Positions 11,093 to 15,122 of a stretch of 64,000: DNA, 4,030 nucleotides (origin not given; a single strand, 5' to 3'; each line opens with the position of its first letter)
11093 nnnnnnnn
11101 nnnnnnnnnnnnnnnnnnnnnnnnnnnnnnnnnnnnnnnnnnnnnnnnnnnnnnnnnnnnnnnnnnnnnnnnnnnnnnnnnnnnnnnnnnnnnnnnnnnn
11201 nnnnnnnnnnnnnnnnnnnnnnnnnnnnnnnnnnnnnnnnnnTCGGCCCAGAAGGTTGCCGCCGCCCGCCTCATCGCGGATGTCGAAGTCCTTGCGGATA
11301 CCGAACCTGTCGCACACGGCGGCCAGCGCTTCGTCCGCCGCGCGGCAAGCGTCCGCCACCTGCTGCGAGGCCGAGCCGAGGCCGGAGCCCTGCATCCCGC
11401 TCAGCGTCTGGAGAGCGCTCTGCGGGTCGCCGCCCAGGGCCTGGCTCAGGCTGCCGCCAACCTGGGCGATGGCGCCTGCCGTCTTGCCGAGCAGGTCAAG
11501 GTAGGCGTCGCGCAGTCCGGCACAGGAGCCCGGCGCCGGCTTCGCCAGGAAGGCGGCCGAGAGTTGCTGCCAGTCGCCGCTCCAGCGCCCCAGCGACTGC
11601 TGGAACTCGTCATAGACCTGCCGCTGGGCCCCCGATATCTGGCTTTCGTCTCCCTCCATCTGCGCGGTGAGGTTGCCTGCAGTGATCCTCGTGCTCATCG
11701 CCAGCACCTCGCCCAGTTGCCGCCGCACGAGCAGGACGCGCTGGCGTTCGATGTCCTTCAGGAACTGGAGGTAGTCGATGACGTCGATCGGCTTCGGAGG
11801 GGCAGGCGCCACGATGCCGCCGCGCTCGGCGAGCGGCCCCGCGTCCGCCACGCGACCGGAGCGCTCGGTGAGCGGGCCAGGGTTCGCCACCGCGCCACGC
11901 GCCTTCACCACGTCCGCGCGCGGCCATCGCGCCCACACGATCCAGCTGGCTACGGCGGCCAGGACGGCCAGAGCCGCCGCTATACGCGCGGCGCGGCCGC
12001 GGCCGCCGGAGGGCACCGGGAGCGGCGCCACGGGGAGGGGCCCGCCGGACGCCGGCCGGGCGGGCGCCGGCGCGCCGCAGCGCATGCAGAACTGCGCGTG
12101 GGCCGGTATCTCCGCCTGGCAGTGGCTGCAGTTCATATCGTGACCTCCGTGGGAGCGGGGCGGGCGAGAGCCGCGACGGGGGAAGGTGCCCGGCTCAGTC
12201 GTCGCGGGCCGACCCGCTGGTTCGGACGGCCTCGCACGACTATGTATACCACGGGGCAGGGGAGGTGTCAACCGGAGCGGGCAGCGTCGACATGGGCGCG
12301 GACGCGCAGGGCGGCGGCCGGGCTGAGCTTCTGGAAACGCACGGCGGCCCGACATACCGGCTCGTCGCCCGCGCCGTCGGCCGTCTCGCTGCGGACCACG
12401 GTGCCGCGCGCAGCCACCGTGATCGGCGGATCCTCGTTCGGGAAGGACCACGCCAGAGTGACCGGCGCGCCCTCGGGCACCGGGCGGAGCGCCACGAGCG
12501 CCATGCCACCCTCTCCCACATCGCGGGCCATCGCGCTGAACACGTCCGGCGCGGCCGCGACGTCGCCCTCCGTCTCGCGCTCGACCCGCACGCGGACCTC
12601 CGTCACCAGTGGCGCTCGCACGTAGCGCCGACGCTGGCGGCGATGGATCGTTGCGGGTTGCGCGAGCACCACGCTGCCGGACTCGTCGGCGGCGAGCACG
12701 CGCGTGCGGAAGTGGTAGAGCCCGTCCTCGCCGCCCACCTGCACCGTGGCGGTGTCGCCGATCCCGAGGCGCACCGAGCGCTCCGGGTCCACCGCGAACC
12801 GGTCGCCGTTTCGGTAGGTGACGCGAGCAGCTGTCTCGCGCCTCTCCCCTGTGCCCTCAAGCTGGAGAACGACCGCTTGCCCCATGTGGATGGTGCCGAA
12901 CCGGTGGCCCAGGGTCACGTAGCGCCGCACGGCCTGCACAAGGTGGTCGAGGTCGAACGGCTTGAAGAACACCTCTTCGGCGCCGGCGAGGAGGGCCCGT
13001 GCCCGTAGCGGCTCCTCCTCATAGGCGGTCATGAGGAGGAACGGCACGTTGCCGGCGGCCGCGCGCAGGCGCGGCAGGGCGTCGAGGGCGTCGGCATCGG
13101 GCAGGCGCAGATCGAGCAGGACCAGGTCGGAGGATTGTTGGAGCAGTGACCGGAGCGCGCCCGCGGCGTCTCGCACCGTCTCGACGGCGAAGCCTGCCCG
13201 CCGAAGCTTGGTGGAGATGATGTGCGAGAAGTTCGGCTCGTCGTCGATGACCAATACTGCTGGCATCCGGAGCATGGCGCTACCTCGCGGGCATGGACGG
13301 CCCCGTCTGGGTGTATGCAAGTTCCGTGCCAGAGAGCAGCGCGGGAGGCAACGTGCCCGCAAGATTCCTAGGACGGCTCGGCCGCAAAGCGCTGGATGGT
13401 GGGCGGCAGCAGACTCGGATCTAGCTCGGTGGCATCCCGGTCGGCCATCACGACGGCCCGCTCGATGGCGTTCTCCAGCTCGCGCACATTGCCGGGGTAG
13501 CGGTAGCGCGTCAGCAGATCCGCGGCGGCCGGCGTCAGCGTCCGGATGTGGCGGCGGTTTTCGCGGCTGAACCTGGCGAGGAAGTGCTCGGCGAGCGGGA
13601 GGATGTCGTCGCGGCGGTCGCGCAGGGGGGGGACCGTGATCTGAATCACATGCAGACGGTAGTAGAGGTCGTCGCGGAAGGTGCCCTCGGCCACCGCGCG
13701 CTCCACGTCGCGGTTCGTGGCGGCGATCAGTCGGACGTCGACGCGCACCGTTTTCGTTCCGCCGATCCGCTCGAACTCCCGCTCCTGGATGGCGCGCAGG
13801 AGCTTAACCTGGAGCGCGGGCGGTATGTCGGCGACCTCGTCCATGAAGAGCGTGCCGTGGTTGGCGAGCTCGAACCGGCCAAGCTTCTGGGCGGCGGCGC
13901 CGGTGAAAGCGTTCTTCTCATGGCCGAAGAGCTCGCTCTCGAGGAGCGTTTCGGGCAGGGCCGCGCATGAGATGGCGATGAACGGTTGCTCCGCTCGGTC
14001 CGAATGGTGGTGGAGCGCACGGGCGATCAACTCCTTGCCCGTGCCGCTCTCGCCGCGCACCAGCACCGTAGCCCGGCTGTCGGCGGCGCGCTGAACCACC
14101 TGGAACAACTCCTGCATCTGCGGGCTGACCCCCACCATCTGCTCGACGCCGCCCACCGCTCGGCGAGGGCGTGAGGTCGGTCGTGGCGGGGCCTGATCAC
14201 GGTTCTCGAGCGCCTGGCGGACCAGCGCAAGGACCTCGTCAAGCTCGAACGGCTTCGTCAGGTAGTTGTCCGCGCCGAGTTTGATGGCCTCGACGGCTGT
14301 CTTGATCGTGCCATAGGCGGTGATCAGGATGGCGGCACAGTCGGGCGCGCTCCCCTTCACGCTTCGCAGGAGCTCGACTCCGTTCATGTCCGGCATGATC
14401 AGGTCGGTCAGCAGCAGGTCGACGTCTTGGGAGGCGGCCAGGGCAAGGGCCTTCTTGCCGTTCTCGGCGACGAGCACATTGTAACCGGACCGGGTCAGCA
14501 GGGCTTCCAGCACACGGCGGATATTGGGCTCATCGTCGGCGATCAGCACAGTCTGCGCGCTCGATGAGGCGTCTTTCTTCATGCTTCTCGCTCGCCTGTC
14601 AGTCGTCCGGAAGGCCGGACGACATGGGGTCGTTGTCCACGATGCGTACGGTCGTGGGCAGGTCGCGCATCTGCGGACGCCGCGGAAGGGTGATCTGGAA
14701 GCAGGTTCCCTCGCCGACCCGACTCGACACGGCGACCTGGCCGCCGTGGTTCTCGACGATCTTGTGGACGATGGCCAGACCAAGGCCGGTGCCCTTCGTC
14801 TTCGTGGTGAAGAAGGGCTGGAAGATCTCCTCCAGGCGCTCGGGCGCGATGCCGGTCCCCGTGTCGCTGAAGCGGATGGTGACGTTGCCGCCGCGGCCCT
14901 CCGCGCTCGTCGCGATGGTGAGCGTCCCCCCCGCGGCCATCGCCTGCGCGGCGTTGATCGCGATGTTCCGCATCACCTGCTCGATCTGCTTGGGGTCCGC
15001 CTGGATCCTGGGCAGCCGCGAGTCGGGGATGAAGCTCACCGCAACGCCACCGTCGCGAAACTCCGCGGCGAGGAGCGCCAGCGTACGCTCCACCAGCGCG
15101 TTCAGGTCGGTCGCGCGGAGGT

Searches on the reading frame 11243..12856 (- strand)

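Call 35: search_protein_families(library=pfam, proteins=[window:11243-12856:-], max_evalue=0.01)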
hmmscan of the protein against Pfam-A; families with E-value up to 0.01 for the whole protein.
window:11243-12856:- (538 aa): 3 families
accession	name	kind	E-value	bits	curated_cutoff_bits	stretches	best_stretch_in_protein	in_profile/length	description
PF13240.11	Zn_Ribbon_1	-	8.9e-07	29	25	1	243-263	2-22/23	zinc-ribbon domain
PF12773.13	DZR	-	0.00038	21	27.3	1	243-264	1-22/45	Double zinc ribbon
PF18912.6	DZR_2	-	0.0033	17.6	27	1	240-266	21-48/56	Double zinc ribbon domain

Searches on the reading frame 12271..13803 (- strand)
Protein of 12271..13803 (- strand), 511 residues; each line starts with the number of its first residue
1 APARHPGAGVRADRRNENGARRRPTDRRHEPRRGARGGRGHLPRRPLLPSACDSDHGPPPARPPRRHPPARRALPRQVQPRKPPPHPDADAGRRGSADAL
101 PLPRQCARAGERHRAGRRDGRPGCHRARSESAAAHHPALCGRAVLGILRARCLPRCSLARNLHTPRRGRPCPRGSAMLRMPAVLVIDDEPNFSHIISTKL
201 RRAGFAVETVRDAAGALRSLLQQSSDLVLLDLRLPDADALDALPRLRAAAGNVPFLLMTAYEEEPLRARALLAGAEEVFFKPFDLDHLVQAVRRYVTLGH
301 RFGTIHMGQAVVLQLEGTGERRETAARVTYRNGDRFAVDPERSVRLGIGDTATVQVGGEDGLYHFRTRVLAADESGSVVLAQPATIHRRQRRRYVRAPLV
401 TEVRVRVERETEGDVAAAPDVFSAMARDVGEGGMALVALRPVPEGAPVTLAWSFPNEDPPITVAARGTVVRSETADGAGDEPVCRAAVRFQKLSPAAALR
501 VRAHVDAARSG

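Call 35: search_protein_families(library=pfam, proteins=[window:12271-13803:-], max_evalue=0.01)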
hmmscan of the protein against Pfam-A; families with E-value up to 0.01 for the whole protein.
window:12271-13803:- (511 aa): 2 families
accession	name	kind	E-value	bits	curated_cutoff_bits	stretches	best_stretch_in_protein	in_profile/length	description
PF00072.30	Response_reg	-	8.6e-23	81.1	30.2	1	183-293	1-111/111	Response regulator receiver domain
PF07238.19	PilZ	-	6.6e-09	36.5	22.5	1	390-504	1-99/102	PilZ domain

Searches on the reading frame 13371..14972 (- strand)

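Call 19: search_protein_families(library=pfam, proteins=[window:13371-14972:-], max_evalue=0.001)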
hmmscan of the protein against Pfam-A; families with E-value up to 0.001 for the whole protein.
window:13371-14972:- (534 aa): 8 families
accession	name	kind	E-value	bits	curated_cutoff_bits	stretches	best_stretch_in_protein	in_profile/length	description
PF00158.32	Sigma54_activat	-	8.9e-72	240.7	20.2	1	280-445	2-167/168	Sigma-54 interaction domain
PF00072.30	Response_reg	-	1.3e-30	106.3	30.2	1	142-251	1-110/111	Response regulator receiver domain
PF25601.1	AAA_lid_14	-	2.3e-25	88.7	27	1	451-528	1-76/87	AAA+ ATPase lid domain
PF14532.12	Sigma54_activ_2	-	2e-23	83.6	25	1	280-450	1-138/138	Sigma-54 interaction domain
PF07728.20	AAA_5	-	1e-07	32.5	22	1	303-422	2-124/139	AAA domain (dynein-related subfamily)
PF13191.12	AAA_16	-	1.8e-06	29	32.6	1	281-396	4-121/167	AAA ATPase domain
PF01078.27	Mg_chelatase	-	0.00022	21.2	20.3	0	358-420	93-157/207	Magnesium chelatase, subunit ChlI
PF00004.35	AAA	-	0.00041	21.3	21.2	0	303-421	1-110/131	ATPase family associated with various cellular activities (AAA)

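Call 58: search_protein_families(library=ncbifam, proteins=[window:13371-14783:-], max_evalue=0.00001)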
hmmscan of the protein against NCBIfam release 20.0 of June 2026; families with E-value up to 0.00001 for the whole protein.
window:13371-14783:- (471 aa): 114 families (the best 25 are shown)
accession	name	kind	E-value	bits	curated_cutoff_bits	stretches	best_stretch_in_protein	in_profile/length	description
NF008469.0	PRK11361.1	equivalog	3.6e-142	474.3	714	1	75-448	3-377/461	acetoacetate metabolism transcriptional regulator AtoC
TIGR01818.1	ntrC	equivalog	1.5e-133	446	558.6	1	79-454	1-374/463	nitrogen regulation protein NR(I)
NF007689.0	PRK10365.1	equivalog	5.3e-122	407.8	760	1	78-447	7-372/441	sigma-54-dependent response regulator transcription factor ZraR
TIGR01817.1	nifA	equivalog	4.9e-117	391.9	528.85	1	190-450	172-431/534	nif-specific transcriptional activator NifA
TIGR02915.1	PEP_resp_reg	equivalog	1.7e-113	379.8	502.6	1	79-450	1-375/445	PEP-CTERM-box response regulator transcription factor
NF008176.1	PRK10923.1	equivalog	2.3e-113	379.3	620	1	78-448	5-372/469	nitrogen regulation protein NR(I)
NF041946.1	LuxO_transreg_Vib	equivalog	1.1e-112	377.3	800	1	90-467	10-384/463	quorum-sensing sigma-54 dependent transcriptional regulator LuxO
NF051870.1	NAssimRespRegNtrX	equivalog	5.7e-106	355.1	600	1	77-462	2-384/452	nitrogen assimilation response regulator NtrX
NF011695.0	PRK15115.1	equivalog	1.4e-100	337.2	763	1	76-447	6-368/445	two-component system response regulator GlrR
NF049963.1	RespRegFlgRCampy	domain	1.4e-99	333.8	750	1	79-451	3-371/429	fla regulon two-component system response regulator FlgR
NF050807.1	TransRegFlbDCaul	equivalog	1.2e-97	327.6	750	1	99-460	23-364/454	sigma-54-dependent transcriptional regulator FlbD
NF038308.1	RNA_repair_RtcR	equivalog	2.7e-96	323.5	650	1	62-454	15-429/530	RNA repair transcriptional activator RtcR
NF003451.0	PRK05022.1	equivalog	1.8e-95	320.6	476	1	189-453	165-429/512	nitric oxide reductase transcriptional regulator NorR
NF041552.1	TF_PrdR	equivalog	5e-94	315.7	795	1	213-462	266-513/577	sigma-54 dependent transcriptional regulator PrdR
NF011958.0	PRK15429.1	equivalog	3e-85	287.3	830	1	215-451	380-616/692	formate hydrogenlyase transcriptional activator FlhA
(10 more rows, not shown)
